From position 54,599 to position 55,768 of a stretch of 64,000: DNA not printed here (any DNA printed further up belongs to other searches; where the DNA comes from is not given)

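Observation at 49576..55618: Neu/Kdn-like CMP-ulosonate module with atypical redox and isomerase partners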

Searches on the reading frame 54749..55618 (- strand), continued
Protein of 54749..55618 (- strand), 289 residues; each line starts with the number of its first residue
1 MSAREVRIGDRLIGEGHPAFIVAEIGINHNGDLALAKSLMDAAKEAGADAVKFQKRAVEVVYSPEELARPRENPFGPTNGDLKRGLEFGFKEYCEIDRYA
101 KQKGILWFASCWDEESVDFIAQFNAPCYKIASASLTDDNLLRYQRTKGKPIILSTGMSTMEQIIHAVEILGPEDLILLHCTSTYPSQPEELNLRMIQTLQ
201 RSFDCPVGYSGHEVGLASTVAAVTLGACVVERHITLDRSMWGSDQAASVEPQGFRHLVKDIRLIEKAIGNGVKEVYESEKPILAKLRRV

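Call 49: search_solved_structures(query=window:54749-55618:-, max_evalue=1e-30, show_alignments=4)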
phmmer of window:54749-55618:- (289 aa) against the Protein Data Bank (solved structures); distinct sequences matched with E-value up to 1e-30: 7.
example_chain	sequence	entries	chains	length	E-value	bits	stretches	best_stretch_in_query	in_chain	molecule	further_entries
6ncs_A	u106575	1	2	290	1.1e-45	159.5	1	3-280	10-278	N-acetylneuraminic acid (Sialic acid) synthetase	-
8h2c_A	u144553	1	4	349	1.6e-41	145.8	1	18-274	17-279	Pseudaminic acid synthase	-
1vli_A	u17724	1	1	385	1.1e-37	133.3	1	7-275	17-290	Spore coat polysaccharide biosynthesis protein spsE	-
2wqp_A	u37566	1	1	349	3.7e-37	131.6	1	4-281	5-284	POLYSIALIC ACID CAPSULE BIOSYNTHESIS PROTEIN SIAC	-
4ipi_A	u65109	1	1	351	6.9e-37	130.7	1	4-281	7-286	Polysialic acid capsule biosynthesis protein SiaC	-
1xuu_A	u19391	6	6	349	6.9e-37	130.7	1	4-281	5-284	polysialic acid capsule biosynthesis protein SiaC | N-acetylneuraminate synthase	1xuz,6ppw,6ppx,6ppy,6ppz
4ipj_A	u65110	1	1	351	7e-37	130.7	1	4-281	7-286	Polysialic acid capsule biosynthesis protein SiaC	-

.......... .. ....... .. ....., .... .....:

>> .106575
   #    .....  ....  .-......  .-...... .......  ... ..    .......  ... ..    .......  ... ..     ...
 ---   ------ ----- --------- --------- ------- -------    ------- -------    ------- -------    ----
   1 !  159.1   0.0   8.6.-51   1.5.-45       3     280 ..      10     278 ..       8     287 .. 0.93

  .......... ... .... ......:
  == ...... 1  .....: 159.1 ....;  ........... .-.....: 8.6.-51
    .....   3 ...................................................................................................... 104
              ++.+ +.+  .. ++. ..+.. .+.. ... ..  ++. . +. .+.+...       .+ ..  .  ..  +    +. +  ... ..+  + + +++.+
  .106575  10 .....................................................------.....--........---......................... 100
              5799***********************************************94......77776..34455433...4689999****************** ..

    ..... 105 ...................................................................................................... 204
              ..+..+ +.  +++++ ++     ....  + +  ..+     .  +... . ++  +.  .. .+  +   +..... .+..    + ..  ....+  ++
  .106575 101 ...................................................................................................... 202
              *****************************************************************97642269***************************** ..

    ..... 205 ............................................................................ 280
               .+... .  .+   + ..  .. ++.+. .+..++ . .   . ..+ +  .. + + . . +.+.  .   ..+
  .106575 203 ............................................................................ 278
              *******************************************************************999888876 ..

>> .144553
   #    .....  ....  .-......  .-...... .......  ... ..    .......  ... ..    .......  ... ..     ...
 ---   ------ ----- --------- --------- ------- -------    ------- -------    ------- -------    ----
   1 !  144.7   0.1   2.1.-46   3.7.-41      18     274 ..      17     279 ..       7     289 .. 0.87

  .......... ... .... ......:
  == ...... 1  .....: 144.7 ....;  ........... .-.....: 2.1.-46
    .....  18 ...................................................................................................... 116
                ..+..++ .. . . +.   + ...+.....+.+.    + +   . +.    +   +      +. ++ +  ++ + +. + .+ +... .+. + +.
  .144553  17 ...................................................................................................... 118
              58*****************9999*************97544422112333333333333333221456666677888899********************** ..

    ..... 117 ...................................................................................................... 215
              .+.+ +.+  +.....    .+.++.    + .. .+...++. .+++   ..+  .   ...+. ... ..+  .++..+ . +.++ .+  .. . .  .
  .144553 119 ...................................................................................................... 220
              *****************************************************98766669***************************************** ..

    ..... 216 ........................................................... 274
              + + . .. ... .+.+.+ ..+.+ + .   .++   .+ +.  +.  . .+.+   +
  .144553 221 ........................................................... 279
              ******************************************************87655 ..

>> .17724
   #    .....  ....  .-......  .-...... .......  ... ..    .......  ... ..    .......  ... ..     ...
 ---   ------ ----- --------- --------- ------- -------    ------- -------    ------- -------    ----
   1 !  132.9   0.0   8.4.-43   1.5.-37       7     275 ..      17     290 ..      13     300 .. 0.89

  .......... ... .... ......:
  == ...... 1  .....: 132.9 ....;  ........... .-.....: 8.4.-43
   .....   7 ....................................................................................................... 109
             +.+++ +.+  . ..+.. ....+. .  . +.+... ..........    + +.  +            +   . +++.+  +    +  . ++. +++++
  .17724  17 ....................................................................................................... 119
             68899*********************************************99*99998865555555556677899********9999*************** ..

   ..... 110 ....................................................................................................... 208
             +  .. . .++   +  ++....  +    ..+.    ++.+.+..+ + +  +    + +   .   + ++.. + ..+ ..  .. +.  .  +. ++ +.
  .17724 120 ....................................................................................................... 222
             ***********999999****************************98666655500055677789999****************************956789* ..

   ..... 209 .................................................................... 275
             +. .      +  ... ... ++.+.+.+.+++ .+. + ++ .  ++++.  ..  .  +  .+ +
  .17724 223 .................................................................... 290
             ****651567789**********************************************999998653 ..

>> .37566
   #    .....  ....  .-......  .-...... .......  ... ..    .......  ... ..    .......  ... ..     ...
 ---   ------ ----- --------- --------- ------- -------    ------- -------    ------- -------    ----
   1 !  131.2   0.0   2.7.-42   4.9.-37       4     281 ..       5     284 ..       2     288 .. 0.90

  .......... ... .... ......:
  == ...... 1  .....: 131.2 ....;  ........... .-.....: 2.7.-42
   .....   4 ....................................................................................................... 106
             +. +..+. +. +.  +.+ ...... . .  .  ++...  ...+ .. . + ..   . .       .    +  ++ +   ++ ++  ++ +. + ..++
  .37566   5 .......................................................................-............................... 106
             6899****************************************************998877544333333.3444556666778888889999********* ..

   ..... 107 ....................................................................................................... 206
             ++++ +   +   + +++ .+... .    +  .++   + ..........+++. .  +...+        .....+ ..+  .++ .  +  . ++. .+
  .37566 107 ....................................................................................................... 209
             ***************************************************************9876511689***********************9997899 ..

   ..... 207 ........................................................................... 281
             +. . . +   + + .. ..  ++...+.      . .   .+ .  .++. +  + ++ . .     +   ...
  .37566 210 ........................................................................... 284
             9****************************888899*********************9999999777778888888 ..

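Call 71: search_protein_families(library=pfam, proteins=[L007:18825-20759:+, L004:12640-13815:+, L038:14355-15533:+, L005:3682-4965:+], max_evalue=0.001)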
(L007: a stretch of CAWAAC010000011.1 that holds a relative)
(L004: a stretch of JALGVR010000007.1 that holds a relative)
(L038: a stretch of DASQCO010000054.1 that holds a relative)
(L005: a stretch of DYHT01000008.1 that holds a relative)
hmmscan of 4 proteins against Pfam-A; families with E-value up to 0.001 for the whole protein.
L007:18825-20759:+ (645 aa): 3 families
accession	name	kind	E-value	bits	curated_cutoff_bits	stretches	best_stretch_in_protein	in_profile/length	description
PF03102.20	NeuB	-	3.3e-86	289.1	22.1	1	46-281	1-240/241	NeuB family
PF01261.30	AP_endonuc_2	-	1.4e-24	87.6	31.1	1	381-618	13-237/249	Xylose isomerase-like TIM barrel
PF08666.17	SAF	-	6.4e-09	36.7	21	1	298-354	2-62/63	SAF domain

L004:12640-13815:+ (392 aa): 4 families
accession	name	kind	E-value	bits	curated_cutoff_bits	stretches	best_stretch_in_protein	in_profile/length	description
PF13580.11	SIS_2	-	1.2e-24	87.4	27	1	219-344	13-138/138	SIS domain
PF08282.18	Hydrolase_3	-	4.7e-10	40.1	20.9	1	114-182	185-252/255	haloacid dehalogenase-like hydrolase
PF00702.32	Hydrolase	-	6.6e-08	33.6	26.4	1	75-152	105-191/191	haloacid dehalogenase-like hydrolase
PF01380.27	SIS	-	2e-06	28.1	25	1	301-363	45-107/131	SIS domain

L038:14355-15533:+ (393 aa): 4 families
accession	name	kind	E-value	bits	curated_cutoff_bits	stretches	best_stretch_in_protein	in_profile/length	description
PF13580.11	SIS_2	-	4.2e-29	101.8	27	1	208-337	9-138/138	SIS domain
PF01380.27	SIS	-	9e-11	42.1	25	1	294-357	45-108/131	SIS domain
PF00702.32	Hydrolase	-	4.2e-07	31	26.4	1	68-145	105-191/191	haloacid dehalogenase-like hydrolase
PF08282.18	Hydrolase_3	-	3.7e-06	27.3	20.9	1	105-176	183-253/255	haloacid dehalogenase-like hydrolase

L005:3682-4965:+ (428 aa): 3 families
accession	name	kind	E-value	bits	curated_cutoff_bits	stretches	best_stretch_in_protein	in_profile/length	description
PF02348.25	CTP_transf_3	-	5.6e-20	72.5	22.6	1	18-152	2-128/217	Cytidylyltransferase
PF08282.18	Hydrolase_3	-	2.8e-06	27.7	20.9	1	338-396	185-243/255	haloacid dehalogenase-like hydrolase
PF12804.13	NTP_transf_3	-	0.00062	20.4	27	0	31-78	15-61/160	MobA-like NTP transferase domain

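Call 73: search_protein_families(library=ncbifam, proteins=[L038:14355-15533:+, L004:12640-13815:+], max_evalue=0.001)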
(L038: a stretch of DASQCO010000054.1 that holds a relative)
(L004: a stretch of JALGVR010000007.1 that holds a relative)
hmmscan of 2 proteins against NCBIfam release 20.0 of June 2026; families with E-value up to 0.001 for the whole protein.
L038:14355-15533:+ (393 aa): 26 families (the best 25 are shown)
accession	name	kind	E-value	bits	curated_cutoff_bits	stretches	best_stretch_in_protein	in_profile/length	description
NF010546.0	PRK13936.1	equivalog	8.3e-62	208.4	276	1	195-381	5-193/197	phosphoheptose isomerase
TIGR00441.1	gmhA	equivalog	8.5e-59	198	209.45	1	225-377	2-154/154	D-sedoheptulose 7-phosphate isomerase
NF010547.0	PRK13938.1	equivalog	3.1e-44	151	320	1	221-384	32-195/196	D-sedoheptulose 7-phosphate isomerase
NF001628.0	PRK00414.1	equivalog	1.4e-43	148.8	265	1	217-379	27-189/192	D-sedoheptulose 7-phosphate isomerase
NF008138.0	PRK10886.1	equivalog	8e-39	133.4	352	1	220-382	27-192/196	DnaA initiator-associating protein DiaA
NF007019.0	PRK09484.1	equivalog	3.7e-26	91.9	208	1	32-186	23-177/187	3-deoxy-manno-octulosonate-8-phosphatase KdsC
TIGR01670.1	KdsC-phosphatas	subfamily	1.2e-25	90.3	106.95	1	34-184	1-151/154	3-deoxy-D-manno-octulosonate 8-phosphate phosphatase, YrbI family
NF058599.1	KDN-9-PPhBT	equivalog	5.9e-23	81.8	180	1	36-183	4-151/152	3-deoxy-D-glycero-D-galacto-nonulopyranosonate 9-phosphatase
TIGR02726.1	phenyl_P_delta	equivalog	4.2e-18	66.1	281.95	1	34-186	7-159/169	phenylphosphate carboxylase subunit delta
NF003915.0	PRK05441.1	subfamily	1.3e-17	63.7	168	1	194-352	23-181/300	N-acetylmuramic acid 6-phosphate etherase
NF009222.0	PRK12570.1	subfamily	1.4e-15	57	255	1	213-352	48-188/307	N-acetylmuramic acid 6-phosphate etherase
NF002245.0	PRK01158.1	equivalog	1.6e-12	47.2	198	1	104-181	152-228/233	phosphoglycolate phosphatase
TIGR01487.1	Pglycolate_arch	equivalog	1.2e-10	41.6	122.75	1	99-174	137-212/215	phosphoglycolate phosphatase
TIGR00274.1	TIGR00274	equivalog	1.6e-09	37.2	302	1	213-352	36-176/291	N-acetylmuramic acid 6-phosphate etherase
TIGR00099.1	Cof-subfamily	subfamily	1.9e-09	37.5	137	1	108-177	187-255/256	Cof-type HAD-IIB family hydrolase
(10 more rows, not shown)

L004:12640-13815:+ (392 aa): 29 families (the best 25 are shown)
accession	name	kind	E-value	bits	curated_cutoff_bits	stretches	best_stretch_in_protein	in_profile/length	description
NF010546.0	PRK13936.1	equivalog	2.6e-57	193.7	276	1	204-391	6-196/197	phosphoheptose isomerase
TIGR00441.1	gmhA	equivalog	2.1e-53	180.5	209.45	1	234-384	4-154/154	D-sedoheptulose 7-phosphate isomerase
NF010547.0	PRK13938.1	equivalog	2.3e-41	141.6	320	1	209-388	12-192/196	D-sedoheptulose 7-phosphate isomerase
NF001628.0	PRK00414.1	equivalog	5.1e-41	140.4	265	1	218-386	21-189/192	D-sedoheptulose 7-phosphate isomerase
NF008138.0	PRK10886.1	equivalog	1.3e-35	122.9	352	1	205-388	5-191/196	DnaA initiator-associating protein DiaA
NF058599.1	KDN-9-PPhBT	equivalog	1.4e-23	83.8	180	1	41-189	2-150/152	3-deoxy-D-glycero-D-galacto-nonulopyranosonate 9-phosphatase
NF007019.0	PRK09484.1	equivalog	9e-21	74.4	208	1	40-198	24-182/187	3-deoxy-manno-octulosonate-8-phosphatase KdsC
TIGR01670.1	KdsC-phosphatas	subfamily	1e-20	74.3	106.95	1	41-191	1-151/154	3-deoxy-D-manno-octulosonate 8-phosphate phosphatase, YrbI family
TIGR02726.1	phenyl_P_delta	equivalog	1.2e-17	64.7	281.95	1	41-189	7-155/169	phenylphosphate carboxylase subunit delta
NF002245.0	PRK01158.1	equivalog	3.6e-14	52.6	198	1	104-186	146-226/233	phosphoglycolate phosphatase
TIGR00099.1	Cof-subfamily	subfamily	6e-12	45.7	137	1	115-174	187-246/256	Cof-type HAD-IIB family hydrolase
NF003915.0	PRK05441.1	subfamily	2.3e-11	43.3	168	1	221-357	42-179/300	N-acetylmuramic acid 6-phosphate etherase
TIGR01487.1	Pglycolate_arch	equivalog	4.1e-11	43.1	122.75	1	109-180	140-211/215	phosphoglycolate phosphatase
NF009222.0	PRK12570.1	subfamily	4.5e-09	35.6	255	1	221-359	49-188/307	N-acetylmuramic acid 6-phosphate etherase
TIGR01482.1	SPP-subfamily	subfamily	4.2e-07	29.7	107.15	1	95-183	129-219/225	sucrose-phosphate phosphatase subfamily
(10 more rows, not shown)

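Call 81: search_protein_families(library=pfam, proteins=[L012:14256-15863:+, L012:15892-17640:+, L012:18573-20192:+, L012:6330-7916:+, L020:14242-16155:+, L004:11688-12692:+, L004:6287-7444:+, L004:3126-4460:+, L020:5425-6456:+, L020:18258-19766:+], max_evalue=0.001)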
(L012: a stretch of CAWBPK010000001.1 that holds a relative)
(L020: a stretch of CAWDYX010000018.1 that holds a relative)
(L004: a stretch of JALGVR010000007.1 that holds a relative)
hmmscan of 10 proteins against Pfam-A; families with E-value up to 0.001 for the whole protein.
L012:14256-15863:+ (535 aa): 1 family
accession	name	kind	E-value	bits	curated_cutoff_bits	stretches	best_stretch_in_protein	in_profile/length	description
PF13231.12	PMT_2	-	1.6e-05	25.6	26.1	1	88-230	20-160/160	Dolichyl-phosphate-mannose-protein mannosyltransferase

L012:15892-17640:+ (582 aa): 0 families

L012:18573-20192:+ (539 aa): 1 family
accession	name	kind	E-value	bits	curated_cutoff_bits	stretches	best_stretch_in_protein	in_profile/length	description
PF05159.20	Capsule_synth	-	4.2e-05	23.6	20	1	321-443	148-267/310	Capsule polysaccharide biosynthesis protein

L012:6330-7916:+ (528 aa): 0 families

L020:14242-16155:+ (637 aa): 0 families

L004:11688-12692:+ (334 aa): 1 family
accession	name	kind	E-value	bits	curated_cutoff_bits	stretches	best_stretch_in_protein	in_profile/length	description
PF00685.33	Sulfotransfer_1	-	2.6e-13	50.4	22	1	90-285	2-207/255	Sulfotransferase domain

L004:6287-7444:+ (385 aa): 1 family
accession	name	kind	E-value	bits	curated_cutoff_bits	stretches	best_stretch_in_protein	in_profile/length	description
PF02350.25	Epimerase_2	-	9.2e-76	255.4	30.6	1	29-370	3-347/347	UDP-N-acetylglucosamine 2-epimerase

L004:3126-4460:+ (444 aa): 2 families
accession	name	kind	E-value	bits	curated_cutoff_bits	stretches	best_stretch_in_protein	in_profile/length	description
PF00005.33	ABC_tran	-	5.8e-21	76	25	1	75-206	1-135/137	ABC transporter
PF13304.12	AAA_21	-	4.8e-07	30.6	27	0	89-106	3-20/304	AAA domain, putative AbiEii toxin, Type IV TA system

L020:5425-6456:+ (343 aa): 1 family
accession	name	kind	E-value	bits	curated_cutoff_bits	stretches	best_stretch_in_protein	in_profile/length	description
PF00535.33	Glycos_transf_2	-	2.7e-09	37.6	23.3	1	46-158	17-130/168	Glycosyl transferase family 2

L020:18258-19766:+ (502 aa): 0 families
